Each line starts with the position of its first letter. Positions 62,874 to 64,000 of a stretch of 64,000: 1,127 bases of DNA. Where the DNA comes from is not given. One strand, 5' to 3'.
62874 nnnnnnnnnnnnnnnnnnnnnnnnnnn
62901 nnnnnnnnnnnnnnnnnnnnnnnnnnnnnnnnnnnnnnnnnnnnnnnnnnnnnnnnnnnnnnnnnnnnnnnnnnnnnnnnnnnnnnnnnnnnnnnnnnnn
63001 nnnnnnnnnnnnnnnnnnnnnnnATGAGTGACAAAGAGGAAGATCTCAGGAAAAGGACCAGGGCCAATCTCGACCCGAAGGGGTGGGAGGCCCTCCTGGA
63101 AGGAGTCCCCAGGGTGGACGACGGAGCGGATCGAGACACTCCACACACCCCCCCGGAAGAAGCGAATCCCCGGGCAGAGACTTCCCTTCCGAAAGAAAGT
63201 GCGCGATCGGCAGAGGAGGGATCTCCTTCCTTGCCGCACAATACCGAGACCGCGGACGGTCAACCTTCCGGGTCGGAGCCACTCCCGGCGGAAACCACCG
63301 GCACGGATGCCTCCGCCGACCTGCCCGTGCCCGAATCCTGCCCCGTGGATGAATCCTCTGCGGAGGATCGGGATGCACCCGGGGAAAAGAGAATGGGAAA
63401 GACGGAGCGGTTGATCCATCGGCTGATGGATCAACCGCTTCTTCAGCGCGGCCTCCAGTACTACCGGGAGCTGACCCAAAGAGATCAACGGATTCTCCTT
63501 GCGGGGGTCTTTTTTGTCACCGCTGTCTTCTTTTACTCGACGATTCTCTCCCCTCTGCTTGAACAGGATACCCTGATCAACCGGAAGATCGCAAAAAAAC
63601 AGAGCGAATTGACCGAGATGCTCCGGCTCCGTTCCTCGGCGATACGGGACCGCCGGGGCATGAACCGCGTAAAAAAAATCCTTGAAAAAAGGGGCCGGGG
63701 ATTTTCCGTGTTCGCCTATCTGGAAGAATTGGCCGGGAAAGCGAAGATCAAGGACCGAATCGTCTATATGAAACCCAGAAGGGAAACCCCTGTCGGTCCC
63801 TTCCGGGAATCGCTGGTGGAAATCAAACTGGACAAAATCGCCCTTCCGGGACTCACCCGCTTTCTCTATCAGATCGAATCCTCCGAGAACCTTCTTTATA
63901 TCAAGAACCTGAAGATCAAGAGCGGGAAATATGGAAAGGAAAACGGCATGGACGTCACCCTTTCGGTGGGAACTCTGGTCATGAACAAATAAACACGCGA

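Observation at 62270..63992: Candidate T2SS-positioning system: orphan Soj/ParA between gspL and gspM, and a GspM with a ParB-like activator peptide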

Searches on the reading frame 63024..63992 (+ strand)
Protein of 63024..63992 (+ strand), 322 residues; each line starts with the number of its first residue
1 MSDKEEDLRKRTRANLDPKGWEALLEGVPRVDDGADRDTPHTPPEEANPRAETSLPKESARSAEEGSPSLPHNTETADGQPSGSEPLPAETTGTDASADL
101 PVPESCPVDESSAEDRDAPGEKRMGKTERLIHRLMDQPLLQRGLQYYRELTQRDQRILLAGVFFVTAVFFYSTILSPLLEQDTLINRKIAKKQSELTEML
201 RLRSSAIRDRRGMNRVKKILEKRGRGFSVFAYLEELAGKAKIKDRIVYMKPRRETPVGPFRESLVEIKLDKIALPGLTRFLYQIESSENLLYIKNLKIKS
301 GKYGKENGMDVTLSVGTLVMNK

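Call 3: search_protein_families(library=pfam, proteins=[window:63024-63992:+], max_evalue=0.01)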
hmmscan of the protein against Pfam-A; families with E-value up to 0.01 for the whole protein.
window:63024-63992:+ (322 aa): 1 family
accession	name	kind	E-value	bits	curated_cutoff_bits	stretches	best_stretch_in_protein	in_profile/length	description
PF04612.17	T2SSM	-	2.4e-08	34.8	27.8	1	144-202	5-63/160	Type II secretion system (T2SS), protein M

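Call 4: search_protein_families(library=ncbifam, proteins=[window:63024-63992:+], max_evalue=0.01)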
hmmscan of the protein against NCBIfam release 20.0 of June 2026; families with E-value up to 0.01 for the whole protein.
window:63024-63992:+ (322 aa): 1 family
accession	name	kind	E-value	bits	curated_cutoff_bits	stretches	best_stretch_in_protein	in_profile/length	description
NF040576.1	T2SS_GspM_XpsM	equivalog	5.4e-07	29.4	60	1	272-315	124-174/180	type II secretion system protein GspM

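Call 7: find_homologous_proteins(query=window:63024-63992:+, max_evalue=0.001)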
Query window:63024-63992:+ (322 aa): 29 proteins with E <= 0.001 among 2208 candidates.
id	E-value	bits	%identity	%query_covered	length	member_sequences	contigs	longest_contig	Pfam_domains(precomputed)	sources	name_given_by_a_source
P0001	4.7e-207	704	100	100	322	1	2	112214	PF04612.18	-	-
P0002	1.1e-89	319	49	99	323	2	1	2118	PF04612.18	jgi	jgi:general secretion pathway protein M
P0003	2.6e-87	311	50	99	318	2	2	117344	PF04612.18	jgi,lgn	-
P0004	9.2e-87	309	50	99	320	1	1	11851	PF04612.18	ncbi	-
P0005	1.2e-86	309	48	99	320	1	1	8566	PF04612.18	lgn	-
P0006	1.4e-84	302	47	100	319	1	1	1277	PF04612.18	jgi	-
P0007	1.3e-83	299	50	99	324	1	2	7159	PF04612.18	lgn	-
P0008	1.7e-83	299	47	99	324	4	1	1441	PF04612.18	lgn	-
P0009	6.9e-82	293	47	99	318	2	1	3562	PF04612.18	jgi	-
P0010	5.9e-81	290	47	99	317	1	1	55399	PF04612.18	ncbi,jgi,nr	ncbi:MAG: type II secretion system protein M [Deltaproteobacteria bacterium]|nr:type II secretion sy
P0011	1.4e-80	289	49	98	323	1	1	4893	PF04612.18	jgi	jgi:general secretion pathway protein M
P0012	1.5e-79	286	46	99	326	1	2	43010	PF04612.18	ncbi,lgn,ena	ncbi:MAG: type II secretion system protein GspM [bacterium]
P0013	1.9e-78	282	46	99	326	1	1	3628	PF04612.18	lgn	-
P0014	3.6e-78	281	49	99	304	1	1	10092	PF04612.18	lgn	-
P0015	4.3e-78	281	48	98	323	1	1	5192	PF04612.18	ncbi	-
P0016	8.3e-78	280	46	100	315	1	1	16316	PF04612.18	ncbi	-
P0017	1.3e-77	279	46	100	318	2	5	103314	PF04612.18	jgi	jgi:general secretion pathway protein M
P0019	5.9e-76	274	44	99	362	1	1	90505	PF04612.18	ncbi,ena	-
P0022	4.1e-73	264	42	100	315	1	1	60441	PF04612.18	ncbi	-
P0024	6.7e-71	257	44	98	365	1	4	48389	PF04612.18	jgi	jgi:general secretion pathway protein M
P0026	8.5e-67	244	43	99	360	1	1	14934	PF04612.18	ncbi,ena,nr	ncbi:MAG: type II secretion system protein GspM [bacterium]|nr:type II secretion system protein GspM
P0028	8.5e-63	231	43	99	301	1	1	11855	PF04612.18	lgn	-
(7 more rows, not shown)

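Call 8: find_related_loci(query=window:63024-63992:+, collection=genome_contigs, flank=6000)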
Query window:63024-63992:+ (322 aa) in genome_contigs; peptide patterns used: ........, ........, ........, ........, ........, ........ (x = any residue, [..] = any of these).
134 stretches matched a pattern; 2 encode a relative of the query (tblastn E <= 1e-3); 2 distinct loci.
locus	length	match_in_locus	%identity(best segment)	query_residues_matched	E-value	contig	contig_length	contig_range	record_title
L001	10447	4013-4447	36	174-318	1e-19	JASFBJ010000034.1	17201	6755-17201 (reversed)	MAG: Desulfobacterales bacterium isolate GB_4872_bin42 NODE_191_length_17201_cov_10.154205, whole genome shotgun sequenc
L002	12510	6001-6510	28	149-318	2e-15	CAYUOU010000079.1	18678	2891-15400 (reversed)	MAG TPA_asm: uncultured Desulfobacterales bacterium isolate SRP141376_co3_406 genome assembly, contig: NODE_8014_length_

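Call 11: find_encoding_contigs(protein=P0001, flank=10000, max_places=3)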
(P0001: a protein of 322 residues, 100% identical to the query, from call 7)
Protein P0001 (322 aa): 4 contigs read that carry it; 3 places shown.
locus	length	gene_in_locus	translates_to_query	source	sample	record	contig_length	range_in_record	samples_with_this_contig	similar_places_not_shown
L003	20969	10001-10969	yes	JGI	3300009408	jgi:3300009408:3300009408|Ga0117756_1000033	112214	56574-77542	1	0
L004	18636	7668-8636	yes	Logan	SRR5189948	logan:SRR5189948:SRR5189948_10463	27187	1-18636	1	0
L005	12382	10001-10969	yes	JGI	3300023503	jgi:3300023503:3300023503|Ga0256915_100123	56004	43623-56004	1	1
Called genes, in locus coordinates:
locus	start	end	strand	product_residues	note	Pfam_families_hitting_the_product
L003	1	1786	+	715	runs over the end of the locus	PF21305:type_II_gspD_N0, PF03958:Secretin_N, PF00263:Secretin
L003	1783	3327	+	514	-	PF05157:MshEN, PF00437:T2SSE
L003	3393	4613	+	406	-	PF28597:T2SSF_N, PF00482:T2SSF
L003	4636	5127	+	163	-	PF07963:N_methyl, PF08334:T2SSG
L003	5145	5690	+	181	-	PF07963:N_methyl (weak)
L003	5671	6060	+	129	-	PF07963:N_methyl, PF02501:T2SSI (weak)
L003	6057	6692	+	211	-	PF07963:N_methyl (weak), PF11612:T2SSJ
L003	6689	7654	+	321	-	PF21687:T2SSK_1st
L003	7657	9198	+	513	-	PF11104:PilM_2, PF05137:PilN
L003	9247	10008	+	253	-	PF00142:Fer4_NifH, PF01656:CbiA, PF02374:ArsA_ATPase (weak), PF06564:CBP_BcsQ, PF09140:MipZ, PF10609:ParA (weak), PF13614:AAA_31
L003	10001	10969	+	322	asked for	PF04612:T2SSM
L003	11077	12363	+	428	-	PF08668:HDOD (faint), PF01966:HD, PF13487:HD_5, PF01966:HD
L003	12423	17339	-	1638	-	PF08308:PEGA (faint), PF09430:EMC7_beta-sandw (faint), PF13620:CarboxypepD_reg, PF13715:CarbopepD_reg_2 (faint), PF14686:fn3_3 (faint), PF22904:NOMO1-like_2nd (faint), PF13620:CarboxypepD_reg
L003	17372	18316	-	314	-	-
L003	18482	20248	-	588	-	PF01368:DHH, PF02272:DHHA1, PF17768:RecJ_OB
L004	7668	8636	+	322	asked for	PF04612:T2SSM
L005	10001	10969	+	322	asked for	PF04612:T2SSM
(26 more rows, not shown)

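Call 12: find_encoding_contigs(protein=P0003, flank=10000, max_places=2)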
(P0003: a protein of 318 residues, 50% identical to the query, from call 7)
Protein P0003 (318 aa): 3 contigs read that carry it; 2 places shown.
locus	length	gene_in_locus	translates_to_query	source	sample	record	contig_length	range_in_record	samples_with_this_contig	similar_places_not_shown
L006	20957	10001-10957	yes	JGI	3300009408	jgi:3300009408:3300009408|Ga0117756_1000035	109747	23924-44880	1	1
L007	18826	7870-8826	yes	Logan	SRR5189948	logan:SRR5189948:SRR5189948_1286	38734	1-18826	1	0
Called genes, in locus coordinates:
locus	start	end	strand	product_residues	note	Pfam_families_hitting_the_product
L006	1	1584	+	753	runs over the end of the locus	PF21305:type_II_gspD_N0, PF03958:Secretin_N, PF00263:Secretin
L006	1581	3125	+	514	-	PF05157:MshEN, PF00437:T2SSE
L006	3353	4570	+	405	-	PF28597:T2SSF_N, PF00482:T2SSF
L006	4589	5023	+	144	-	PF07963:N_methyl, PF08334:T2SSG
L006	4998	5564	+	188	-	PF07963:N_methyl (weak)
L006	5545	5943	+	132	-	PF07963:N_methyl (weak)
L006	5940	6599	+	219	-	PF07963:N_methyl, PF11612:T2SSJ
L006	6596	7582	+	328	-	PF21687:T2SSK_1st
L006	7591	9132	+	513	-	PF11104:PilM_2, PF05137:PilN (weak)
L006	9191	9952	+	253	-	PF00142:Fer4_NifH, PF01656:CbiA, PF02374:ArsA_ATPase (faint), PF06564:CBP_BcsQ, PF09140:MipZ (weak), PF10609:ParA (weak), PF13614:AAA_31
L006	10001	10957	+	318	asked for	PF04612:T2SSM (weak)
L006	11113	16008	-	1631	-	PF08308:PEGA (faint), PF09430:EMC7_beta-sandw (faint), PF13715:CarbopepD_reg_2 (faint), PF13620:CarboxypepD_reg, PF14686:fn3_3 (faint), PF22904:NOMO1-like_2nd (faint), PF13620:CarboxypepD_reg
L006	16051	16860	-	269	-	-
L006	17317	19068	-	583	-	PF12729:4HB_MCP_1 (weak), PF00672:HAMP, PF00015:MCPsignal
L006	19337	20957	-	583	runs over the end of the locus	PF01368:DHH, PF02272:DHHA1, PF17768:RecJ_OB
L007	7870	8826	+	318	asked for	PF04612:T2SSM (weak)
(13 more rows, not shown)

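Call 13: find_encoding_contigs(protein=P0024, flank=10000, max_places=1)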
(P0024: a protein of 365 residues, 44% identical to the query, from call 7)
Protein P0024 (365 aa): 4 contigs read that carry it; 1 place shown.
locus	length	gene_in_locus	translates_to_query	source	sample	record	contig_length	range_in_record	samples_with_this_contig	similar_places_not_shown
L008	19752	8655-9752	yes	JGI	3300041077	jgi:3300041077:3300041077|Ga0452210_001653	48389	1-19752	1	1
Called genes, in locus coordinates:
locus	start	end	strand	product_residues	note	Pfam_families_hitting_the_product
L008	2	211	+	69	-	?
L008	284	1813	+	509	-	PF05157:MshEN, PF00437:T2SSE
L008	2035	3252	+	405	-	PF28597:T2SSF_N, PF00482:T2SSF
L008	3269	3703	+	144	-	PF07963:N_methyl, PF08334:T2SSG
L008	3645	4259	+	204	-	PF07963:N_methyl (faint)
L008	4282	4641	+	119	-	-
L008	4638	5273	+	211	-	PF07963:N_methyl, PF11612:T2SSJ (weak)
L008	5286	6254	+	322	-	PF21687:T2SSK_1st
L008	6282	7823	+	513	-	PF11104:PilM_2, PF05137:PilN (weak)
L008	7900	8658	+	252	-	PF00142:Fer4_NifH (weak), PF01656:CbiA, PF02374:ArsA_ATPase (weak), PF06564:CBP_BcsQ, PF09140:MipZ (faint), PF10609:ParA (weak), PF13614:AAA_31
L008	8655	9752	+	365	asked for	PF04612:T2SSM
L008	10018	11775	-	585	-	PF12729:4HB_MCP_1 (weak), PF00672:HAMP, PF00015:MCPsignal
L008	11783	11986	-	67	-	-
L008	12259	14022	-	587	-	PF01368:DHH, PF02272:DHHA1, PF17768:RecJ_OB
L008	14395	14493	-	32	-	-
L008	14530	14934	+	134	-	PF13686:DrsE_2 (weak)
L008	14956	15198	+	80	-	PF01206:TusA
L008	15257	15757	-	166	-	PF04306:DUF456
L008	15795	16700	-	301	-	PF07549:Sec_GG, PF02355:SecD_SecF_C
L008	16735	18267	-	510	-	PF21760:SecD_1st, PF22599:SecDF_P1_head, PF02355:SecD_SecF_C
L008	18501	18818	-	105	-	PF02699:YajC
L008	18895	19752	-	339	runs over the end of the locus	PF01702:TGT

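Call 14: find_encoding_contigs(protein=P0019, flank=10000, max_places=1)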
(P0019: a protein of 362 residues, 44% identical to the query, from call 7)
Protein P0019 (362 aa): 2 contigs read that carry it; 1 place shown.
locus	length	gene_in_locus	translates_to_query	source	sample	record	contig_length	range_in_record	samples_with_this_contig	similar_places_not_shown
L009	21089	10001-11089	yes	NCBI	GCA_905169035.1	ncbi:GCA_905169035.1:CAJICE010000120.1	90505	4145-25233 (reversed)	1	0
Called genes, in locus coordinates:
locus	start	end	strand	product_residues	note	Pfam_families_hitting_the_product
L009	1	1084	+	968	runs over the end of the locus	PF21305:type_II_gspD_N0, PF03958:Secretin_N, PF00263:Secretin, PF05036:SPOR (faint)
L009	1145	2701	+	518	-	PF05157:MshEN, PF00437:T2SSE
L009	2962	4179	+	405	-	PF28597:T2SSF_N, PF00482:T2SSF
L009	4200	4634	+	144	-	PF07963:N_methyl, PF08334:T2SSG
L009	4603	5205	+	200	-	PF07963:N_methyl (weak)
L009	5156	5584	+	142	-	PF07963:N_methyl (weak), PF02501:T2SSI (weak)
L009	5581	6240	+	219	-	PF07963:N_methyl, PF11612:T2SSJ (weak)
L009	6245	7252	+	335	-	PF21687:T2SSK_1st, PF03934:T2SSK (weak)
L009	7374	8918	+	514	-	PF11104:PilM_2, PF12693:GspL_C (weak), PF05137:PilN (weak)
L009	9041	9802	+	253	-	PF00142:Fer4_NifH, PF01656:CbiA, PF02374:ArsA_ATPase (weak), PF06564:CBP_BcsQ, PF09140:MipZ, PF10609:ParA (weak), PF13614:AAA_31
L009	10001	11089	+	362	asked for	PF04612:T2SSM (weak)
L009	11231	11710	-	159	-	PF23296:DUF7079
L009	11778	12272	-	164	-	PF07853:DUF1648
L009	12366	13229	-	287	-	PF00520:Ion_trans, PF07885:Ion_trans_2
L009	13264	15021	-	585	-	PF01368:DHH, PF02272:DHHA1, PF17768:RecJ_OB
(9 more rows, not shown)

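Call 15: find_encoding_contigs(protein=P0022, flank=10000, max_places=1)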
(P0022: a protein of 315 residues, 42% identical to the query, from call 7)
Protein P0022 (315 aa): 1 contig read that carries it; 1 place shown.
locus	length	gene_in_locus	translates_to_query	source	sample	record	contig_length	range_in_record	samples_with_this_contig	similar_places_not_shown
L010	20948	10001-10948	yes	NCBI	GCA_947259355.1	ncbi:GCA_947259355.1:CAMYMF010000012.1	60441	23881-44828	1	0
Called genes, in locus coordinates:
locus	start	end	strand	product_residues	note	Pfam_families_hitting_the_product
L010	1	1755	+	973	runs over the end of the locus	PF21305:type_II_gspD_N0, PF03958:Secretin_N, PF00263:Secretin, PF05036:SPOR (weak)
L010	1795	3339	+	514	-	PF05157:MshEN, PF00437:T2SSE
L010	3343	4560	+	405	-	PF28597:T2SSF_N, PF00482:T2SSF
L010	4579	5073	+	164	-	PF07963:N_methyl, PF08334:T2SSG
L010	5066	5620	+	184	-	PF07963:N_methyl (weak)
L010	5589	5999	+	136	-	PF07963:N_methyl (weak), PF02501:T2SSI (weak)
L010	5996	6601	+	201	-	PF07963:N_methyl (weak)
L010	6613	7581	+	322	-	PF21687:T2SSK_1st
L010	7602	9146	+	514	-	PF11104:PilM_2, PF05137:PilN (weak)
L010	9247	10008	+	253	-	PF00142:Fer4_NifH (weak), PF01656:CbiA, PF02374:ArsA_ATPase, PF06564:CBP_BcsQ, PF09140:MipZ, PF10609:ParA, PF13614:AAA_31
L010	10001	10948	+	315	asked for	PF04612:T2SSM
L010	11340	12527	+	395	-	-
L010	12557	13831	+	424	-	PF19911:DUF6384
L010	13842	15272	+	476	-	-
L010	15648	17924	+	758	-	PF01384:PHO4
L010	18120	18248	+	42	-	-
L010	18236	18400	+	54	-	PF10417:1-cysPrx_C (weak)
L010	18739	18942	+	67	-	-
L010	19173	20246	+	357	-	PF01625:PMSR, PF01641:SelR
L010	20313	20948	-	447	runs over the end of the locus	PF00463:ICL, PF13714:PEP_mutase, PF00463:ICL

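Call 16: find_encoding_contigs(protein=P0028, flank=10000, max_places=1)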
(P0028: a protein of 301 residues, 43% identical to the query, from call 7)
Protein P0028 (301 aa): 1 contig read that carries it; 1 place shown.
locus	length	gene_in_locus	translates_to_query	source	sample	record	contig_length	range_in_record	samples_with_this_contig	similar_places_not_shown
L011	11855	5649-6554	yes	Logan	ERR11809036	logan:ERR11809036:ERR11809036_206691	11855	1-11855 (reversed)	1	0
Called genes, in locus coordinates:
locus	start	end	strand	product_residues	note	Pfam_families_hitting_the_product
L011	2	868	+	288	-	?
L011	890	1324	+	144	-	PF07963:N_methyl, PF08334:T2SSG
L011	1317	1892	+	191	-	PF07963:N_methyl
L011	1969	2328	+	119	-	-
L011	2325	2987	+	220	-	PF07963:N_methyl, PF11612:T2SSJ (weak)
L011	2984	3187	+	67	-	-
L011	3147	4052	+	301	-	PF21687:T2SSK_1st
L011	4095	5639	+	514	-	PF11104:PilM_2, PF05137:PilN (weak)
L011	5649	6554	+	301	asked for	PF04612:T2SSM (faint)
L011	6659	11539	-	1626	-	PF17210:SdrD_B (faint), PF07495:Y_Y_Y (faint), PF14686:fn3_3 (faint), PF08308:PEGA (faint), PF09430:EMC7_beta-sandw (faint), PF13620:CarboxypepD_reg, PF13715:CarbopepD_reg_2 (faint), PF13620:CarboxypepD_reg (weak), +1 more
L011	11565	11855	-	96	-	?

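Call 18: find_related_loci(query=A1, collection=metagenome_contigs, flank=4000)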
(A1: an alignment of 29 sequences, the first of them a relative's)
Query A1 (322 aa) in metagenome_contigs; peptide patterns used: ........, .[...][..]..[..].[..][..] (x = any residue, [..] = any of these).
600 stretches matched a pattern (row limit reached: there are more); 3 encode a relative of the query (tblastn E <= 1e-3); 3 distinct loci.
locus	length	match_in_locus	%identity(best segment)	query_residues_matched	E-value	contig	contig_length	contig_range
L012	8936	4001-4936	47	1-319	7e-91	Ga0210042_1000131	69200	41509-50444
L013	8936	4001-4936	47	1-319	7e-91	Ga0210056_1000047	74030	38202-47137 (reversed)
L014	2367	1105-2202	43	1-319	1e-80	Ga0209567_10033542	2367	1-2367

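Call 27: find_encoding_contigs(protein=P0026, flank=8000, max_places=1)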
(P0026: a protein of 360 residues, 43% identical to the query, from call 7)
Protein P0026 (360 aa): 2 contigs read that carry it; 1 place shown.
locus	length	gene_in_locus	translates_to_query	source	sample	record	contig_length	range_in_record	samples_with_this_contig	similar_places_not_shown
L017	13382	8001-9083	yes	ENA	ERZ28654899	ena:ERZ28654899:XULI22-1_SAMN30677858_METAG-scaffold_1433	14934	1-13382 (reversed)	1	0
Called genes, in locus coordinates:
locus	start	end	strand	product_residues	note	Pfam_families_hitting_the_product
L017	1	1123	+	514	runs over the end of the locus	PF05157:MshEN, PF00437:T2SSE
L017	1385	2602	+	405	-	PF28597:T2SSF_N, PF00482:T2SSF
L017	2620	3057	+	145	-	PF07963:N_methyl, PF08334:T2SSG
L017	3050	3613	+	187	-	PF07963:N_methyl (weak)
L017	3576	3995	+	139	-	PF07963:N_methyl (weak)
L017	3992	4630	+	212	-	PF07963:N_methyl, PF11612:T2SSJ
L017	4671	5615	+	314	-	PF21687:T2SSK_1st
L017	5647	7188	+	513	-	PF11104:PilM_2, PF05137:PilN (weak)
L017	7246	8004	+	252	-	PF00142:Fer4_NifH, PF01656:CbiA, PF02374:ArsA_ATPase (weak), PF06564:CBP_BcsQ, PF09140:MipZ (weak), PF10609:ParA, PF13614:AAA_31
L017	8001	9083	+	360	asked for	PF04612:T2SSM (weak)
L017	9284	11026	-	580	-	PF00672:HAMP, PF00015:MCPsignal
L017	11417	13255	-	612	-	PF01368:DHH, PF02272:DHHA1, PF17768:RecJ_OB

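Call 28: find_encoding_contigs(protein=P0017, flank=8000, max_places=1)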
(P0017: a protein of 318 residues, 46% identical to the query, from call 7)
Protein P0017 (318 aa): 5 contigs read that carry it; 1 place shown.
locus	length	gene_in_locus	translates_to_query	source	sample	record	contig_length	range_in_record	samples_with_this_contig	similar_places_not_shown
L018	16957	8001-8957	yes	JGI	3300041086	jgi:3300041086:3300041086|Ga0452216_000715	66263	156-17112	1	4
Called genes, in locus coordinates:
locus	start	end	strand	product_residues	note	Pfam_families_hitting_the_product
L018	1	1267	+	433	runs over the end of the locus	PF00437:T2SSE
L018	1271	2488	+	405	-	PF28597:T2SSF_N, PF00482:T2SSF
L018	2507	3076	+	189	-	PF07963:N_methyl, PF08334:T2SSG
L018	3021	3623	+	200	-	-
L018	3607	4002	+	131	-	PF07963:N_methyl, PF02501:T2SSI (weak)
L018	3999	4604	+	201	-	PF07963:N_methyl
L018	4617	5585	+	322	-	PF21687:T2SSK_1st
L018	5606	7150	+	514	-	PF11104:PilM_2, PF05137:PilN (weak)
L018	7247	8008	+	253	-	PF00142:Fer4_NifH (weak), PF01656:CbiA, PF02374:ArsA_ATPase (weak), PF06564:CBP_BcsQ, PF09140:MipZ, PF10609:ParA, PF13614:AAA_31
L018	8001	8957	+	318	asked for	PF04612:T2SSM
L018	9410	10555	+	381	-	-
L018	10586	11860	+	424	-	PF19911:DUF6384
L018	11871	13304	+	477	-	-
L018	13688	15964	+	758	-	PF01384:PHO4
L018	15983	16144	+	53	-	PF00578:AhpC-TSA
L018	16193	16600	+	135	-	PF00578:AhpC-TSA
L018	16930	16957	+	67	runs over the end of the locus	-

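Call 29: list_cluster_members(proteins=[P0010, P0019, P0022, P0012, P0026, P0004, P0016, P0032, P0037, P0046])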
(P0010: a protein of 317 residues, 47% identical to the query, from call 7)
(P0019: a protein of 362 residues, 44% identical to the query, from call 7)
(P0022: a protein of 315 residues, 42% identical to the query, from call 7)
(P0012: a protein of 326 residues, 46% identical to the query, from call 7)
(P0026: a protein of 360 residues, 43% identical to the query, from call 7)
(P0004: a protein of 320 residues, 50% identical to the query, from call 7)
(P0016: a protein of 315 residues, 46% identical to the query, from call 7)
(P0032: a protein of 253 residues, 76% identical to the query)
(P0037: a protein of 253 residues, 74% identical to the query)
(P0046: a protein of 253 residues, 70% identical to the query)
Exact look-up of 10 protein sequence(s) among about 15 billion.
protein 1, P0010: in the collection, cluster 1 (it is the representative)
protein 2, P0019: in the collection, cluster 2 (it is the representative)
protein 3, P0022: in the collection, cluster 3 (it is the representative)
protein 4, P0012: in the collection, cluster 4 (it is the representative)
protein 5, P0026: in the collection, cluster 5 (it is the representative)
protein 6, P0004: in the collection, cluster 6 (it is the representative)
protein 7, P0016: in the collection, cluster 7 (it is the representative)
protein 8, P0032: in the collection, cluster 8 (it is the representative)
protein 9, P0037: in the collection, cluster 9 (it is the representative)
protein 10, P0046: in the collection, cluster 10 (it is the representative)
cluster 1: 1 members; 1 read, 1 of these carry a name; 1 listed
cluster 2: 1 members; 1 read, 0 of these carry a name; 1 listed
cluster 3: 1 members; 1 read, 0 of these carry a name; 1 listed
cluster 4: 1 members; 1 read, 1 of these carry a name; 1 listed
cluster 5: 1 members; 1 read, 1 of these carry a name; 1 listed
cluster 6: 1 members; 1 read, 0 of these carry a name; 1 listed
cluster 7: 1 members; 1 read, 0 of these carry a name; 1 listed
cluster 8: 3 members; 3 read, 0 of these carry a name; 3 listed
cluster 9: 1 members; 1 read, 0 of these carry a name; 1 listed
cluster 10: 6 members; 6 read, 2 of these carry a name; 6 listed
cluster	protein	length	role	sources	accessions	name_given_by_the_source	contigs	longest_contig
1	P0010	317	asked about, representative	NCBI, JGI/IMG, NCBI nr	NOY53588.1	MAG: type II secretion system protein M [Deltaproteobacteria bacterium] | type II secretion system protein M [Deltaproteobacteria bacterium]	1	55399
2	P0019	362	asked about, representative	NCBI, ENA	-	-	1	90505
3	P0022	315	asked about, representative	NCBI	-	-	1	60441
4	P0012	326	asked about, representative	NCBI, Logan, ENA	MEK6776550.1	MAG: type II secretion system protein GspM [bacterium]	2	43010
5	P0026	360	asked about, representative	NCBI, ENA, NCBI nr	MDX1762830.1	MAG: type II secretion system protein GspM [bacterium] | type II secretion system protein GspM [bacterium]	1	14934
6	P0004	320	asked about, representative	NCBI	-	-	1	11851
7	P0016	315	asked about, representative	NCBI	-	-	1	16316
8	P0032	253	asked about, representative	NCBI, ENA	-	-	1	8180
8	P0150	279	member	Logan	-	-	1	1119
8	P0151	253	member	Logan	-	-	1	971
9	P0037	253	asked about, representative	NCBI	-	-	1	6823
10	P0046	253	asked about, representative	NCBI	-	-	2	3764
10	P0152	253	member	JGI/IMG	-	chromosome partitioning protein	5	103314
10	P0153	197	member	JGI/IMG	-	chromosome partitioning protein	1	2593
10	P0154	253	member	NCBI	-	-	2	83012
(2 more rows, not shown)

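Call 46: search_protein_families(library=pfam, proteins=[window:63024-63992:+], max_evalue=1)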
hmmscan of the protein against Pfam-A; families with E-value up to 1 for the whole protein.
window:63024-63992:+ (322 aa): 2 families
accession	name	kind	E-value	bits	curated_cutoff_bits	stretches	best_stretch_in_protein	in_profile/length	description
PF04612.17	T2SSM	-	2.4e-08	34.8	27.8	1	144-202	5-63/160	Type II secretion system (T2SS), protein M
PF10741.14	T2SSM_b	-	0.071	13.4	21.7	1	272-315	59-107/111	Type II secretion system (T2SS), protein M subtype b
